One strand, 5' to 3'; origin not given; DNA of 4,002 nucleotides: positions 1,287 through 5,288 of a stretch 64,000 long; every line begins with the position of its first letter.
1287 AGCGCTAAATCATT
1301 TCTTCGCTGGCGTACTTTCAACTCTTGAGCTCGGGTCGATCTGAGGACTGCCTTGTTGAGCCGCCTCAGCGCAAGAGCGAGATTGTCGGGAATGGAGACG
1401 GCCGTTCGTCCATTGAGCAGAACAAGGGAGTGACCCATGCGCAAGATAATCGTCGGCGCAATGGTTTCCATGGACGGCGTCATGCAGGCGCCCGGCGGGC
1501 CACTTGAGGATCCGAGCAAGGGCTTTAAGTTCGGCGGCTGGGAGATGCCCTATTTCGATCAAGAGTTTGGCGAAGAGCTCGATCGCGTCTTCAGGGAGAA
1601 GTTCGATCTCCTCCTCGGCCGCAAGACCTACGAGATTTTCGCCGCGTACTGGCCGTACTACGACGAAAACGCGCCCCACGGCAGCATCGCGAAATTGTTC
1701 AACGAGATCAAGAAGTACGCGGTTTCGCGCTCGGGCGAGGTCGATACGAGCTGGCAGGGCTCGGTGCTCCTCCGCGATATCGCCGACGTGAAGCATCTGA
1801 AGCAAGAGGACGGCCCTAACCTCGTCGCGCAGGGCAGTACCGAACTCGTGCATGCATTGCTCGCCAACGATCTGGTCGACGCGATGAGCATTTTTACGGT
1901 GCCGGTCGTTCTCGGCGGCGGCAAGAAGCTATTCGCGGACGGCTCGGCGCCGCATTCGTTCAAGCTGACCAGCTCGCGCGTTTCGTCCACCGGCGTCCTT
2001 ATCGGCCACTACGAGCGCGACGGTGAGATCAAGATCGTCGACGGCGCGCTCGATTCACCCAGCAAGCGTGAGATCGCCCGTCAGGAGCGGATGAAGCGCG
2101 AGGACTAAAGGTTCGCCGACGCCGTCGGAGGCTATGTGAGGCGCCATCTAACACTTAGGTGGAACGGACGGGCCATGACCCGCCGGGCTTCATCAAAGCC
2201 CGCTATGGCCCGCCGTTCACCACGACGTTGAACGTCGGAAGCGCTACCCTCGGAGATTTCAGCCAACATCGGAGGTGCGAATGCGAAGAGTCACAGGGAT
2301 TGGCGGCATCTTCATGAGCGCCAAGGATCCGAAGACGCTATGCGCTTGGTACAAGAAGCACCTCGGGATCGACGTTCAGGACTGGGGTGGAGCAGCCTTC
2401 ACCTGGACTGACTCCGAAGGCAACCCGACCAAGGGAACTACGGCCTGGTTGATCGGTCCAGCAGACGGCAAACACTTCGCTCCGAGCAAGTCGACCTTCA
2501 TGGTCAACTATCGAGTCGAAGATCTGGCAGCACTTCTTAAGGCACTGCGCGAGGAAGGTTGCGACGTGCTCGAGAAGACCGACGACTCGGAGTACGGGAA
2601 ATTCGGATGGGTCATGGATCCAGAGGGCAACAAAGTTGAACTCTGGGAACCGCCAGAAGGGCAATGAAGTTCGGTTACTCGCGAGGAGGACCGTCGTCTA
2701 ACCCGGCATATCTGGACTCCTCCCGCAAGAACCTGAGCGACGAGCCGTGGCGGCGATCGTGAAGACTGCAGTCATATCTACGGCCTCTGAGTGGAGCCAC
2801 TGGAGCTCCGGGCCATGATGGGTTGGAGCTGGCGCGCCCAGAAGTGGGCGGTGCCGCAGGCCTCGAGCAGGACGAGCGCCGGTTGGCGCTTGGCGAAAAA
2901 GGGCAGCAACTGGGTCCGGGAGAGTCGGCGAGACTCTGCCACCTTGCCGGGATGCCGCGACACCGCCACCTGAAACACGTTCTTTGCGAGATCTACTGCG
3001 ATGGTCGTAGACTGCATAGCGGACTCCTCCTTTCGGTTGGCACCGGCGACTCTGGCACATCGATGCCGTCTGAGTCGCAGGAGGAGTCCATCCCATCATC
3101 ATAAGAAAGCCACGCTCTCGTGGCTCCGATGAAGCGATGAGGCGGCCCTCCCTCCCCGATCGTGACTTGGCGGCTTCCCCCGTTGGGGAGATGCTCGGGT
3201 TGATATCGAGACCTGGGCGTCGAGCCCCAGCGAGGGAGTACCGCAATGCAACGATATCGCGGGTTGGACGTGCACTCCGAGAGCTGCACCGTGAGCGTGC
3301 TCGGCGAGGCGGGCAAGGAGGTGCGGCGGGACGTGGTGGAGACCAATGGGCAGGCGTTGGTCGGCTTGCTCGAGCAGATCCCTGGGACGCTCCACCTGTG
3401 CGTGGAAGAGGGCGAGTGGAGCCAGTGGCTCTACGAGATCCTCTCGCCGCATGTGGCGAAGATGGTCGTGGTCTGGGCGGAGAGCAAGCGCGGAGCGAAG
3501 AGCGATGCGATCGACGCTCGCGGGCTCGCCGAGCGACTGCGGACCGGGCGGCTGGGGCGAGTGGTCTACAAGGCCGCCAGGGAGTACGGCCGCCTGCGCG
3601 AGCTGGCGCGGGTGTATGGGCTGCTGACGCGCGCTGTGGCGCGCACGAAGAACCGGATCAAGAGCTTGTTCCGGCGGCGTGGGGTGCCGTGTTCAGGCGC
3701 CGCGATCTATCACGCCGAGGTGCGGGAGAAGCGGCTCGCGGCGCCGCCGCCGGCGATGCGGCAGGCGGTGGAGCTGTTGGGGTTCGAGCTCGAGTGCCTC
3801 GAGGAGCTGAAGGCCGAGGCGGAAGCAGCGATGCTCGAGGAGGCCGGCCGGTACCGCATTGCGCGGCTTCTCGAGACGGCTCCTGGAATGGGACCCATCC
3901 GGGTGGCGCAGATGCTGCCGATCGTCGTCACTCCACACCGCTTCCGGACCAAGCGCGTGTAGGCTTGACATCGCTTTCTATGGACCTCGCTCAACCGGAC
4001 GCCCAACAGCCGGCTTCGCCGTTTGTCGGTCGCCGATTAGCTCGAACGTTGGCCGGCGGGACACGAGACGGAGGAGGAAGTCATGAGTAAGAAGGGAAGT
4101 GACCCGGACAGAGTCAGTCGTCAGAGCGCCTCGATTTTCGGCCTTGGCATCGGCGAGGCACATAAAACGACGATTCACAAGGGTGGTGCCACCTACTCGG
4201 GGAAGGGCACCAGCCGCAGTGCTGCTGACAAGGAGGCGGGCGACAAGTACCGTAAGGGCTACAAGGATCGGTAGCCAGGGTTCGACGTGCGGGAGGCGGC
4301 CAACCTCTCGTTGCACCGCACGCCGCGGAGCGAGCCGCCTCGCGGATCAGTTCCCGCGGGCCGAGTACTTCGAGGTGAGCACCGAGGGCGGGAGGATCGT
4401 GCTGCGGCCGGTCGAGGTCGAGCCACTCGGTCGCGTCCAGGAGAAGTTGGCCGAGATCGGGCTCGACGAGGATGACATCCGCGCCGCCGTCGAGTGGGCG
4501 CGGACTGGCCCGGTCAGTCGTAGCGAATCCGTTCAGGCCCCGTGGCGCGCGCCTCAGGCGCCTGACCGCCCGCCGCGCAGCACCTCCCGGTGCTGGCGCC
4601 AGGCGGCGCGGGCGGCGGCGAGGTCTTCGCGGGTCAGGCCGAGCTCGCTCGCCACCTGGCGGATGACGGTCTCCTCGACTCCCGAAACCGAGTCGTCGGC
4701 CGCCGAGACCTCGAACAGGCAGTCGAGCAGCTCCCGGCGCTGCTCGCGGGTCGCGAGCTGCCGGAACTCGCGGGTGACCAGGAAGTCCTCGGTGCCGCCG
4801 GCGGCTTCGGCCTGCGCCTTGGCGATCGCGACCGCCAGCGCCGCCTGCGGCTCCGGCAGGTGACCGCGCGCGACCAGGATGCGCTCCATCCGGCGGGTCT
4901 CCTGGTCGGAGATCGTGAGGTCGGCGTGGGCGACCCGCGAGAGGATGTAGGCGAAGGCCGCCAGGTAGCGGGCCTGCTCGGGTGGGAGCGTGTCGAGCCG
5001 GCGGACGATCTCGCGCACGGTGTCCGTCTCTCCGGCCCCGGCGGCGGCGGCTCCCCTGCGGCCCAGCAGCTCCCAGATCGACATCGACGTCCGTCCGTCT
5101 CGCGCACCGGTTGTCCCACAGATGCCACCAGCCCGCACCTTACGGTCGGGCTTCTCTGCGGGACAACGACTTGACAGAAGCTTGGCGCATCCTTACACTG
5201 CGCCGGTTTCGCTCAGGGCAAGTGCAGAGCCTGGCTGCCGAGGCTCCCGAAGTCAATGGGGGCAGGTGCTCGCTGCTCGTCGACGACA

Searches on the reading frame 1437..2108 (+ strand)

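Call 47: search_protein_families(library=pfam, proteins=[window:1437-2108:+], max_evalue=0.00001)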
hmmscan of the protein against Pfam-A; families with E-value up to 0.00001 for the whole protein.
window:1437-2108:+ (223 aa): 1 family
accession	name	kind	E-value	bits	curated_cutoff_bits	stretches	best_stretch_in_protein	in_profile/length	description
PF01872.23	RibD_C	-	4.4e-17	63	24.1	1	2-188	1-196/197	RibD C-terminal domain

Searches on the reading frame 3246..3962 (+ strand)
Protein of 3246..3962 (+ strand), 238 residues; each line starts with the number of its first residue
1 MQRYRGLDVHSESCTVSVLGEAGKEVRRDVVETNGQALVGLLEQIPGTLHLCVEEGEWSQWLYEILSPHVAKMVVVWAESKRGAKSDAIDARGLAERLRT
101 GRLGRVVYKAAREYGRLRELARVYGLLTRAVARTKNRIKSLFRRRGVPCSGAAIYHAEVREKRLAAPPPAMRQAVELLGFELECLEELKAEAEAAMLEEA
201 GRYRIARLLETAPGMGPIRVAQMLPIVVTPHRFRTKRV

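Call 47: search_protein_families(library=pfam, proteins=[window:3246-3962:+], max_evalue=0.00001)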
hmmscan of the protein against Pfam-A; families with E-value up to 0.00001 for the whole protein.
window:3246-3962:+ (238 aa): 1 family
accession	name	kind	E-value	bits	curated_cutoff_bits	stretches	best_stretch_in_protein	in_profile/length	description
PF01548.23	DEDD_Tnp_IS110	-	1.6e-13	51.2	29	1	6-142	2-150/155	Transposase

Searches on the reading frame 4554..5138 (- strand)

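Call 47: search_protein_families(library=pfam, proteins=[window:4554-5138:-], max_evalue=0.00001)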
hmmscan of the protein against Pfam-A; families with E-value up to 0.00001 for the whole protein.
window:4554-5138:- (194 aa): 1 family
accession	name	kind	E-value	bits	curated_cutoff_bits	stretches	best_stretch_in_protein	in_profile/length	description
PF05099.18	TerB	-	4.1e-20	72.7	24.4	1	61-178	3-118/118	Tellurite resistance protein TerB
